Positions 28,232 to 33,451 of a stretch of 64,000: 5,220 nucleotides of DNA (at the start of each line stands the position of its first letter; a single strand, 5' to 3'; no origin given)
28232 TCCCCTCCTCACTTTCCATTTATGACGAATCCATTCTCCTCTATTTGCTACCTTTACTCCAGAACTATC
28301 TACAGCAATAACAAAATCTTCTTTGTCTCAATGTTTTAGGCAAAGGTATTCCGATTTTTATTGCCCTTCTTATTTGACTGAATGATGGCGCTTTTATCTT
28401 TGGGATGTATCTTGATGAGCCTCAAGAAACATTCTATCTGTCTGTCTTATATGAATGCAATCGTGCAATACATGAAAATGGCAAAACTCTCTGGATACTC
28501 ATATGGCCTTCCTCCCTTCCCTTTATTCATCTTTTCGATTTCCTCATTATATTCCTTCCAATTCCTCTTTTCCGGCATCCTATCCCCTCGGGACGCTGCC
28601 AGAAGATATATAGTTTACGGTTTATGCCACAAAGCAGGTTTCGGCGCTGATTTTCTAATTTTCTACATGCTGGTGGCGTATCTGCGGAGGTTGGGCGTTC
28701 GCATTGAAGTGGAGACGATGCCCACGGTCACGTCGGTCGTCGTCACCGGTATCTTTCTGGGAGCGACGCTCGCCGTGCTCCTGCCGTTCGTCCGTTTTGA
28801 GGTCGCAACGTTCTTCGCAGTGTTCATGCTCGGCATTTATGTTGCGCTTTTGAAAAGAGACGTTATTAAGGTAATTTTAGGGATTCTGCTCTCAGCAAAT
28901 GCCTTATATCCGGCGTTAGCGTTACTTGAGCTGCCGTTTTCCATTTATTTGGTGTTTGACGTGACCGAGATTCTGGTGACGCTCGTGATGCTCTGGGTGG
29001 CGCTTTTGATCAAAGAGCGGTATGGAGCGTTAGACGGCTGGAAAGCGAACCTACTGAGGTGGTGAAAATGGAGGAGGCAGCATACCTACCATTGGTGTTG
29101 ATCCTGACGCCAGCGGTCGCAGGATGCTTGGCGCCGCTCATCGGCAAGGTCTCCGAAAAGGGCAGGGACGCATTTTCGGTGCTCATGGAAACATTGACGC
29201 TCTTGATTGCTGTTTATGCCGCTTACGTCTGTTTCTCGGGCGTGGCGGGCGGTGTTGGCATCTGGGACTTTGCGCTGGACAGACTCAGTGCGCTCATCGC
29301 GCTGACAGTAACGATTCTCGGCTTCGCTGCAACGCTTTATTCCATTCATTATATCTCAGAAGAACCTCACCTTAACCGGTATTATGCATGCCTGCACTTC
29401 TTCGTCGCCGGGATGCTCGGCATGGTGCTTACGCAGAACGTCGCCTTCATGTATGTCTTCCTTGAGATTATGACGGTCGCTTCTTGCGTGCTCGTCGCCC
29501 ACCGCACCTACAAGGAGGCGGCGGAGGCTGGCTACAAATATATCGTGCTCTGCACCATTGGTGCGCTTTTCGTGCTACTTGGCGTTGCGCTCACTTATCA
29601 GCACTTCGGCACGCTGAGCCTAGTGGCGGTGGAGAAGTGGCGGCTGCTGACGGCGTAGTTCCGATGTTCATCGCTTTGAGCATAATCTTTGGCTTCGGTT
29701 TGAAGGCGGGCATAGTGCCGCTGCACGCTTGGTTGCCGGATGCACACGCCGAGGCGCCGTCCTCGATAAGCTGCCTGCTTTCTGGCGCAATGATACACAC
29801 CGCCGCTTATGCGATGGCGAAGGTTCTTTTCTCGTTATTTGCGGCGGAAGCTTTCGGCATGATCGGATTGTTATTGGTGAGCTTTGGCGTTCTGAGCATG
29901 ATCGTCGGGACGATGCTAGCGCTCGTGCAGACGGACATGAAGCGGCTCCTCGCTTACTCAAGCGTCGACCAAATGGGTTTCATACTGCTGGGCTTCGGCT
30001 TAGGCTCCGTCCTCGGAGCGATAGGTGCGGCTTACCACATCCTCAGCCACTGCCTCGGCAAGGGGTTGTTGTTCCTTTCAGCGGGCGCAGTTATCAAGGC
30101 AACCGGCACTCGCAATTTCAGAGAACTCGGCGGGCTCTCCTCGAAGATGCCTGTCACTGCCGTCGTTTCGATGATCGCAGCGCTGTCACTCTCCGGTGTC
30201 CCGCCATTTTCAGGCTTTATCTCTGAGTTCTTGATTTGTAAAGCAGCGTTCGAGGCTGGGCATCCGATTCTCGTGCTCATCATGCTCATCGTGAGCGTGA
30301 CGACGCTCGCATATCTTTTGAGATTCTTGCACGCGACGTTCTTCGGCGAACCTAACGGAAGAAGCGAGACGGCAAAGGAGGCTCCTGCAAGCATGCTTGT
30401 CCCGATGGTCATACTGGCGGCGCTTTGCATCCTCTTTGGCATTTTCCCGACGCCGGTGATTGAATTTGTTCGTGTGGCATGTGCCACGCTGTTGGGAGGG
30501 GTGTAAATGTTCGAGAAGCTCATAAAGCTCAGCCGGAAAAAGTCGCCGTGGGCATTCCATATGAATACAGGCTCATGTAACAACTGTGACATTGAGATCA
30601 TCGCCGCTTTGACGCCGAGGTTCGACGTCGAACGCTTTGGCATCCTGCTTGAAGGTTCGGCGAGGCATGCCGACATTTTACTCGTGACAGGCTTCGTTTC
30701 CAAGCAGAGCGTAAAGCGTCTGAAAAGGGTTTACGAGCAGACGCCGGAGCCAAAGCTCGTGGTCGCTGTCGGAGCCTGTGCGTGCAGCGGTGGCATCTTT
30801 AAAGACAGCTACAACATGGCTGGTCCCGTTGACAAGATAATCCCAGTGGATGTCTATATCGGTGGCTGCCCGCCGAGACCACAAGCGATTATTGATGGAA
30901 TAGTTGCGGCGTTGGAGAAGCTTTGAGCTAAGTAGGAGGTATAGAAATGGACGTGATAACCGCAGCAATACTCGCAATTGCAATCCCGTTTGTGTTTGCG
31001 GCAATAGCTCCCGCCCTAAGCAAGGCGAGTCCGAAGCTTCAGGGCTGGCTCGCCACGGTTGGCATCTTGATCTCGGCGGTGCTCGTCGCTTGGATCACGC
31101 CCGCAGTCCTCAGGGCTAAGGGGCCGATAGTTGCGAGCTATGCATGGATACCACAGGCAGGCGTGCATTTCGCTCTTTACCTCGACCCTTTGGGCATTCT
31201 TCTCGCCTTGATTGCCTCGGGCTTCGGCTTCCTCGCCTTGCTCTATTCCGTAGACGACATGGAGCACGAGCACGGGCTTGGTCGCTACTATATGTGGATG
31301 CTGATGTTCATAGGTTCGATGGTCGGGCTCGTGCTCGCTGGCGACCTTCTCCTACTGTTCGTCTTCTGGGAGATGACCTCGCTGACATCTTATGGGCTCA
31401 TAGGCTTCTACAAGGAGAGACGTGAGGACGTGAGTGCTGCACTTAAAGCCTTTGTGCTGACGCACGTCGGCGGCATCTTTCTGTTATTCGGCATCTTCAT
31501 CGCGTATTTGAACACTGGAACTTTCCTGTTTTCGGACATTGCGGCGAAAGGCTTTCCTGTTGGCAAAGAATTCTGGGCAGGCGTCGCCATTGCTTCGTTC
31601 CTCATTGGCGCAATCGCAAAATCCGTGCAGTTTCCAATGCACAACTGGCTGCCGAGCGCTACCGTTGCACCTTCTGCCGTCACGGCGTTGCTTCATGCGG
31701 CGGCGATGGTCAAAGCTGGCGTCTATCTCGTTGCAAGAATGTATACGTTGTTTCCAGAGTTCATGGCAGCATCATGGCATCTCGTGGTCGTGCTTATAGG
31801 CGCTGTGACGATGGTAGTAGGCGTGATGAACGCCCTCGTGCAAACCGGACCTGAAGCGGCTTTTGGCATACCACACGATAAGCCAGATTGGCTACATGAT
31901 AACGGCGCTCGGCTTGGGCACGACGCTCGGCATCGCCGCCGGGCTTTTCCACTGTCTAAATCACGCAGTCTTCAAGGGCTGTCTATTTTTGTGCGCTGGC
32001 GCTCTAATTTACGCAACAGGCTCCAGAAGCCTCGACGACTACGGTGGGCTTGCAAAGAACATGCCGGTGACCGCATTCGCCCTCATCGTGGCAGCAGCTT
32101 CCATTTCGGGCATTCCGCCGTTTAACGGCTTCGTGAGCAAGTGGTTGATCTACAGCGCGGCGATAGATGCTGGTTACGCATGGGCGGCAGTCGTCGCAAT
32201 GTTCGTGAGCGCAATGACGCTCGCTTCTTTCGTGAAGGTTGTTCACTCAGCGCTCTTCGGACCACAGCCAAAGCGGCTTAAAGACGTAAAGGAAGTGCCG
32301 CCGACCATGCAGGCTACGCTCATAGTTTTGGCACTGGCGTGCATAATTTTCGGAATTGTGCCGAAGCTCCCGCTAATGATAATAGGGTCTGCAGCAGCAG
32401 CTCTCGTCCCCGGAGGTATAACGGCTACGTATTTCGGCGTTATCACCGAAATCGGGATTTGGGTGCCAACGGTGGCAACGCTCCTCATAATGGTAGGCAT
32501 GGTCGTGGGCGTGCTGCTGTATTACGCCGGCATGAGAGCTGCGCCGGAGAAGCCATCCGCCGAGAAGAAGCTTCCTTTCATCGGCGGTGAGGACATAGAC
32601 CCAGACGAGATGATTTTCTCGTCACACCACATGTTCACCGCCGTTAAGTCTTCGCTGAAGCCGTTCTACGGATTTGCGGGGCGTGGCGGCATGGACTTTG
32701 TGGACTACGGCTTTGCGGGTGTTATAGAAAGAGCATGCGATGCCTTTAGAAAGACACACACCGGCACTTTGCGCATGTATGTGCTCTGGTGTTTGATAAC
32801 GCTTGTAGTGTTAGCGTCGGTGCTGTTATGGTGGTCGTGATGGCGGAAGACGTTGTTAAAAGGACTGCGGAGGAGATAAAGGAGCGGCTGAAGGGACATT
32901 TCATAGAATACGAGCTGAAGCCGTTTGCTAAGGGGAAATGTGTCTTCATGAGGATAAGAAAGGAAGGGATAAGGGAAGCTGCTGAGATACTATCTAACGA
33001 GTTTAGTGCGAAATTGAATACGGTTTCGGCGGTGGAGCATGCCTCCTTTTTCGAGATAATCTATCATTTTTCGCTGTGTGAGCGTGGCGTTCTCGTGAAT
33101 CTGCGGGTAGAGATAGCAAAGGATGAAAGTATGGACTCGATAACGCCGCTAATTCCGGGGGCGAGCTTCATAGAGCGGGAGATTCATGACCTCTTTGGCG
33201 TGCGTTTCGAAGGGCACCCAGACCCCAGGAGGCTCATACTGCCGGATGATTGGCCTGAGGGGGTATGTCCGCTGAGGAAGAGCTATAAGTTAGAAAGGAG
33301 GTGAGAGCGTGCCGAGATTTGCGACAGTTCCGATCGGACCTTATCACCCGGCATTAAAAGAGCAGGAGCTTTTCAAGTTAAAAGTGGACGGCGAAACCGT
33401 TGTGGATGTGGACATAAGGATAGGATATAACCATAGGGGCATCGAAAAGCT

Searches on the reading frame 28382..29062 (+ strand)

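Call 67: search_protein_families(library=pfam, proteins=[window:28382-29062:+], max_evalue=0.01)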
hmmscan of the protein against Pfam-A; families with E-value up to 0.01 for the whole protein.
window:28382-29062:+ (227 aa): 1 family
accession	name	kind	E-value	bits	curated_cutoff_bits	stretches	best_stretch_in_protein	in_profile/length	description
PF00420.29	Oxidored_q2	-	0.001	19.2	26.1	1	142-226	4-94/95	NADH-ubiquinone/plastoquinone oxidoreductase chain 4L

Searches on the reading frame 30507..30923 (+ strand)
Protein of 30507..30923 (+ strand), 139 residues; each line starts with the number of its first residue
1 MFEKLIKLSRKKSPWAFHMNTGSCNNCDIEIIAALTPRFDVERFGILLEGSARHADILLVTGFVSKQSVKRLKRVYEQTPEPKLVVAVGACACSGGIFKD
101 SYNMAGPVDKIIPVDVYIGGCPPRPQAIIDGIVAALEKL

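Call 35: search_protein_families(library=pfam, proteins=[window:30507-30923:+], max_evalue=0.01)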
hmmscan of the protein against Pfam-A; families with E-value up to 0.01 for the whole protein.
window:30507-30923:+ (139 aa): 2 families
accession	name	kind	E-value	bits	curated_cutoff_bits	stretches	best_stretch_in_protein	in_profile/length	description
PF01058.29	Oxidored_q6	-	5.1e-33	114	27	1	24-134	1-127/128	NADH ubiquinone oxidoreductase, 20 Kd subunit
PF09565.16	RE_NgoFVII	-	0.0037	17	23.8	1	52-105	13-67/162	NgoFVII restriction endonuclease N-terminal PLD domain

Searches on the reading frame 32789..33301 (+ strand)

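Call 35: search_protein_families(library=pfam, proteins=[window:32789-33301:+], max_evalue=0.01)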
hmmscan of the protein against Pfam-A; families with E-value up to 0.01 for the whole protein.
window:32789-33301:+ (171 aa): 1 family
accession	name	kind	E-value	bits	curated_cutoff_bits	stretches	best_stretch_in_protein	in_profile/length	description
PF00329.25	Complex1_30kDa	-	7.2e-30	104.5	22.5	1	55-170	2-122/124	Respiratory-chain NADH dehydrogenase, 30 Kd subunit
